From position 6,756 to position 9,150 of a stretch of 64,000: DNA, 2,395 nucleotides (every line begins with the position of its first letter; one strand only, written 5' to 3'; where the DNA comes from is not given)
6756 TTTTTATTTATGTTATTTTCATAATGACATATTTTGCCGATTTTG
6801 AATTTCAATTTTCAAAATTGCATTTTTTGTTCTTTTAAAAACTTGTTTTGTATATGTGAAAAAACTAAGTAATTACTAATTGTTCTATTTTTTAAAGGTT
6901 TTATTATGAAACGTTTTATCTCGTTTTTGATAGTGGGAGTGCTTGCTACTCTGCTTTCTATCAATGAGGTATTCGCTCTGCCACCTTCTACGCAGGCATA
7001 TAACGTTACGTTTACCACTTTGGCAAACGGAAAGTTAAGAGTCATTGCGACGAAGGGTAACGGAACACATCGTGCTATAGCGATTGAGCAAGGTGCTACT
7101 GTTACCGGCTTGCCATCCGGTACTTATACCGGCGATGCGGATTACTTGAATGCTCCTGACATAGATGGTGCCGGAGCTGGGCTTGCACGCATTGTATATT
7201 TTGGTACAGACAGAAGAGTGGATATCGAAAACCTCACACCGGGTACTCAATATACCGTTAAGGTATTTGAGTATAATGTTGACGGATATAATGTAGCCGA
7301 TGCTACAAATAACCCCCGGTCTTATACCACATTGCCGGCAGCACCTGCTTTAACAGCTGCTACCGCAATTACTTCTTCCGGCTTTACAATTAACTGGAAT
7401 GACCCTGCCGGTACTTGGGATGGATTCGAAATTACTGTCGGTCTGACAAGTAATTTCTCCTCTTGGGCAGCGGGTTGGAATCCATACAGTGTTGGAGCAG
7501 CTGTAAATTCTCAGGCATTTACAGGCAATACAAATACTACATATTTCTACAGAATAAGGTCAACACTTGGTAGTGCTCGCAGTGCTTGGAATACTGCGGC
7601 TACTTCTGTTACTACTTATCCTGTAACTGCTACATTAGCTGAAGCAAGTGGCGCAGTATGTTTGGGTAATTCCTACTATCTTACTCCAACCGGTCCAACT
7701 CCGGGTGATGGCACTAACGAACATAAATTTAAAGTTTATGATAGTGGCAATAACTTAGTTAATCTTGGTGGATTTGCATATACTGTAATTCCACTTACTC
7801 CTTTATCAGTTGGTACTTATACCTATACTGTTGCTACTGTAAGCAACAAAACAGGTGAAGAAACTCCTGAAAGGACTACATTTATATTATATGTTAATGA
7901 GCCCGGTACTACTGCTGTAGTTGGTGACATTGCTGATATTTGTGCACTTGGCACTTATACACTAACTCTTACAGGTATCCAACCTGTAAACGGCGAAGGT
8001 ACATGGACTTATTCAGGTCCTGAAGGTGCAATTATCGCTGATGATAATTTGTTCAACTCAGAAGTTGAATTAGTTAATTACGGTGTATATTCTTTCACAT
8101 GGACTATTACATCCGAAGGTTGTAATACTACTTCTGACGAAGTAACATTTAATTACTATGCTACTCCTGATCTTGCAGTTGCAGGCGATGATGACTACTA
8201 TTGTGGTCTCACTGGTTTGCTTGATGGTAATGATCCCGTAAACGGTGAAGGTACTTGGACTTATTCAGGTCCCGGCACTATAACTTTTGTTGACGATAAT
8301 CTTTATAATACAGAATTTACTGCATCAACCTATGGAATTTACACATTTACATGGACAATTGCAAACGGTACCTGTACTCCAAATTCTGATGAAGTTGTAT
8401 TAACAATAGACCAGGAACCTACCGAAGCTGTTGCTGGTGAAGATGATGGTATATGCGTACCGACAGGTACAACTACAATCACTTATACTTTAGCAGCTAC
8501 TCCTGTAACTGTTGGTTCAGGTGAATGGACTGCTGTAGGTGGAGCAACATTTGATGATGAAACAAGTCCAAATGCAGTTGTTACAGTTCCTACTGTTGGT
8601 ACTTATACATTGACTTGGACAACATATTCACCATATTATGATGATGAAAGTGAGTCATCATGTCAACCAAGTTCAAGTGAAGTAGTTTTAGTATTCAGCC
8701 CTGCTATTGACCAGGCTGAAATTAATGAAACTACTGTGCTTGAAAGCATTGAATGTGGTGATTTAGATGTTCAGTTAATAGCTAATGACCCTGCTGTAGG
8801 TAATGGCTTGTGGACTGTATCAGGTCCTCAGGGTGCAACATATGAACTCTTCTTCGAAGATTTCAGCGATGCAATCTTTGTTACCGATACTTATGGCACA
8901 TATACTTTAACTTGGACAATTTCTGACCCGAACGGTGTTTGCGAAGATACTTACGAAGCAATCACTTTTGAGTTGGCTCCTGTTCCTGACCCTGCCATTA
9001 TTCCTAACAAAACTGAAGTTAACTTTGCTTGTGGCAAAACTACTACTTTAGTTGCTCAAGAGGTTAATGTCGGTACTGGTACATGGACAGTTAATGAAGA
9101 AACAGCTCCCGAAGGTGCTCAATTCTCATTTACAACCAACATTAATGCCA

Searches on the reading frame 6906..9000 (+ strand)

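Call 9: search_protein_families(library=pfam, proteins=[window:6906-9000:+], max_evalue=10)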
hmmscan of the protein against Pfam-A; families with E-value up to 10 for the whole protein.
window:6906-9000:+ (698 aa): 5 families
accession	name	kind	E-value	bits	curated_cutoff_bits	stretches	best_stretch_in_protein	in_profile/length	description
PF00041.27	fn3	-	2.7e-07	31.1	25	2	102-128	48-74/84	Fibronectin type III domain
PF22352.2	K319L-like_PKD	-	0.00065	20.1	27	3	510-572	1-67/84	K319L-like, PKD domain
PF16656.11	Pur_ac_phosph_N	-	0.15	13.1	30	1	83-124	55-82/93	Purple acid Phosphatase, N-terminal domain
PF00263.26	Secretin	-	0.2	11.7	27.5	1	494-554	70-129/169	Bacterial type II and III secretion system protein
PF24547.1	DUF7601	-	0.32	12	27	1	104-135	65-97/116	Domain of unknown function (DUF7601)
